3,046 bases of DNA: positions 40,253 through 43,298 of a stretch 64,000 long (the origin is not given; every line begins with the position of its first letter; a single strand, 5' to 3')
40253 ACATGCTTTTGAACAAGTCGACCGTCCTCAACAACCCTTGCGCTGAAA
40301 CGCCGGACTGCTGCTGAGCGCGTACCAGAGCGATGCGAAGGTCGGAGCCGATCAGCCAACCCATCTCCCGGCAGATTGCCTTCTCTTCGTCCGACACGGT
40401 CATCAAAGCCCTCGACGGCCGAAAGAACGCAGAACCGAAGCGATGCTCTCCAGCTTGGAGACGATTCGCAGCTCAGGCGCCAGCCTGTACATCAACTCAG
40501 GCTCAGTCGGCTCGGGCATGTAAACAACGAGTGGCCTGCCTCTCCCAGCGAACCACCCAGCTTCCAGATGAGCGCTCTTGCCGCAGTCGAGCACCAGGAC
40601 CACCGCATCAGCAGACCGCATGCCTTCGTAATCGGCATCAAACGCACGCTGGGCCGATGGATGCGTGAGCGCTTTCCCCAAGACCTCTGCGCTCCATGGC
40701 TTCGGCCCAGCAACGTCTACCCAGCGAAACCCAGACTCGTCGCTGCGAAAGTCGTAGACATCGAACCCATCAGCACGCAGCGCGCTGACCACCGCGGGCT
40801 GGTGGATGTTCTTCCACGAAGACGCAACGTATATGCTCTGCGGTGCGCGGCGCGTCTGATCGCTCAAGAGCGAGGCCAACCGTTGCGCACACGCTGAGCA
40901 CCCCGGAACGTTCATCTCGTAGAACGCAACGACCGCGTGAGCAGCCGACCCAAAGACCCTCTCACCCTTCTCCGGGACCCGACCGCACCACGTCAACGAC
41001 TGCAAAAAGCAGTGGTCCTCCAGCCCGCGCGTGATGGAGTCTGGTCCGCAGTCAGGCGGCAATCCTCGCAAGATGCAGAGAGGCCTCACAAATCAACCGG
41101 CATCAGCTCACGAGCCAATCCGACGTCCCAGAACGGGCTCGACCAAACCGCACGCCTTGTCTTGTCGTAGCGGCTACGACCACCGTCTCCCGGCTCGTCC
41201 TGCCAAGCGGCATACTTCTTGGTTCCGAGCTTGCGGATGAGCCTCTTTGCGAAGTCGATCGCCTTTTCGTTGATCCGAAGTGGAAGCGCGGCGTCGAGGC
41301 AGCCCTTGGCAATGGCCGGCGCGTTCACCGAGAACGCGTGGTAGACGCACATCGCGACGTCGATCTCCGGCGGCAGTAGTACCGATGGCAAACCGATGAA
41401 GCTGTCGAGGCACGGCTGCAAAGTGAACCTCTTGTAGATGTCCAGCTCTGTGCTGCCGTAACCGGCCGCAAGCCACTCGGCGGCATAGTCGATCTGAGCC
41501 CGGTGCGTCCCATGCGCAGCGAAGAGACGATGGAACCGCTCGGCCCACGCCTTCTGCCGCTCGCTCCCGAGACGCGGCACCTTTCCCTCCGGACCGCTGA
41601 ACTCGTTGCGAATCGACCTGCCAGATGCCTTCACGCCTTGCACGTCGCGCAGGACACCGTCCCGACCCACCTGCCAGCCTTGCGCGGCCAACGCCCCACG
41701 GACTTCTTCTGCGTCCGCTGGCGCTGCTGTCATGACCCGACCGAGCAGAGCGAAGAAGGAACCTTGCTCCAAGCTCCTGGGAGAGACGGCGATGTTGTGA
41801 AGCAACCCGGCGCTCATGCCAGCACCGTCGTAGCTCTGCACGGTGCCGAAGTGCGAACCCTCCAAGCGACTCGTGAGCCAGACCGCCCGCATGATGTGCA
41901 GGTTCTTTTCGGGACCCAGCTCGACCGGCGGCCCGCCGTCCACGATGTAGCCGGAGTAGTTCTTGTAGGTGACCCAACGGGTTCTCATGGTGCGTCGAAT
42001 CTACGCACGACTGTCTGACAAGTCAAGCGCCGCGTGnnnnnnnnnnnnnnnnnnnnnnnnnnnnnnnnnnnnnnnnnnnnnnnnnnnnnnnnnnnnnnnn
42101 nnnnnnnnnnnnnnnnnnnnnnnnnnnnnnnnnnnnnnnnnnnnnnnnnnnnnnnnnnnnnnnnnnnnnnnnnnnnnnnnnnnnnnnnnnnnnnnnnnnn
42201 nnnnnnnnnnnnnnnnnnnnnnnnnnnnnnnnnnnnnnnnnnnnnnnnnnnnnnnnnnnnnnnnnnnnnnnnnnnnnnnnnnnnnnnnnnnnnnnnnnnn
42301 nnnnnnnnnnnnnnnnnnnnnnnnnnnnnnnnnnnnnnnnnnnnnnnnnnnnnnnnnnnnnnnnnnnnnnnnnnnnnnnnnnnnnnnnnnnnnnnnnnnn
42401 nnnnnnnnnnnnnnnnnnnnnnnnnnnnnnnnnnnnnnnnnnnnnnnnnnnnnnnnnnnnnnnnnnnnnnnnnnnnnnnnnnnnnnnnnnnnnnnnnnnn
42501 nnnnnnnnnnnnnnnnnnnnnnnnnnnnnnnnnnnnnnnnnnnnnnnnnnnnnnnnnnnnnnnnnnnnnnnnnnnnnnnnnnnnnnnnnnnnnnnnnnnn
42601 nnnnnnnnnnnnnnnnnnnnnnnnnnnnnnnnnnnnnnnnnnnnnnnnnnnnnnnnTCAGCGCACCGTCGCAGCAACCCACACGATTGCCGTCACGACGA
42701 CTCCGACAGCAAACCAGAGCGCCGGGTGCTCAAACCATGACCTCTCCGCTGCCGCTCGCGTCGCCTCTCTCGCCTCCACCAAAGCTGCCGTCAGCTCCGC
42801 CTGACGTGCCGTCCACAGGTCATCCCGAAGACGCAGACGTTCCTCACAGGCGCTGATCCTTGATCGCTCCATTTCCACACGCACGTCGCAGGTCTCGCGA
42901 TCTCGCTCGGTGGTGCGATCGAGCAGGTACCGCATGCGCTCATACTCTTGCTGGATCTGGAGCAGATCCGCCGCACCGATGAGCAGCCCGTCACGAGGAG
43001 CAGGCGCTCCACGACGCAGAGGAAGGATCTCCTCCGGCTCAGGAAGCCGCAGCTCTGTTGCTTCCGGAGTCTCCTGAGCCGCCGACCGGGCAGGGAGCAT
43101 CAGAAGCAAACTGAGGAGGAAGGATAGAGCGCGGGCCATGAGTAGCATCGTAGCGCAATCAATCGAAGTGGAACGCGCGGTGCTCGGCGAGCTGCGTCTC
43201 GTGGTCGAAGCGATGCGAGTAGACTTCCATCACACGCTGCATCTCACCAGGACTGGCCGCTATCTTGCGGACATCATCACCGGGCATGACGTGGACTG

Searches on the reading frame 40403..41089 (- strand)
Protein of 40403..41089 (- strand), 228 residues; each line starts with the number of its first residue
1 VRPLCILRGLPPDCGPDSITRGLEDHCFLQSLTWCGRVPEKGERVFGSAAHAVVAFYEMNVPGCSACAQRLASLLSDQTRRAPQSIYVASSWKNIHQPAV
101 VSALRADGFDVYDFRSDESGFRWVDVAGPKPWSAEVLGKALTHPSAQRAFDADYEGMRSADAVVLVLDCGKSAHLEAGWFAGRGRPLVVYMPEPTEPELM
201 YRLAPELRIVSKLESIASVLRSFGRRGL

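Call 13: search_protein_families(library=phrogs, proteins=[window:40403-41089:-], max_evalue=0.001)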
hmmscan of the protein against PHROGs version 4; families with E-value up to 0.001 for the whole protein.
window:40403-41089:- (228 aa): 1 family
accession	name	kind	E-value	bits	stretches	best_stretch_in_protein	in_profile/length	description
phrog_12607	-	DNA, RNA and nucleotide metabolism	4.6e-41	141.3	1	85-206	3-128/145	nucleoside deoxyribosyltransferase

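Call 38: search_protein_families(library=pfam, proteins=[window:40403-41089:-], max_evalue=0.01)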
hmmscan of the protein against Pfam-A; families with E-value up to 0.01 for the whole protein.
window:40403-41089:- (228 aa): 2 families
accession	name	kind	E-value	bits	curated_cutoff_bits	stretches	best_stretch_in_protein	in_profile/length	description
PF05014.21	Nuc_deoxyrib_tr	-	1.3e-05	25.8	28.8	1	131-195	34-101/117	Nucleoside 2-deoxyribosyltransferase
PF15891.11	Nuc_deoxyri_tr2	-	0.00026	21.7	30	1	131-191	40-102/105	Nucleoside 2-deoxyribosyltransferase like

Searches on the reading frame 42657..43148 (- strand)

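Call 38: search_protein_families(library=pfam, proteins=[window:42657-43148:-], max_evalue=0.01)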
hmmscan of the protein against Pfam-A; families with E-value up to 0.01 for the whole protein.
window:42657-43148:- (163 aa): 1 family
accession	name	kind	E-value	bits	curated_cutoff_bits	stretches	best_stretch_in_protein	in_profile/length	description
PF17173.10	DUF5129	-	0.00026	20.7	27.3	1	114-163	106-157/337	Domain of unknown function (DUF5129)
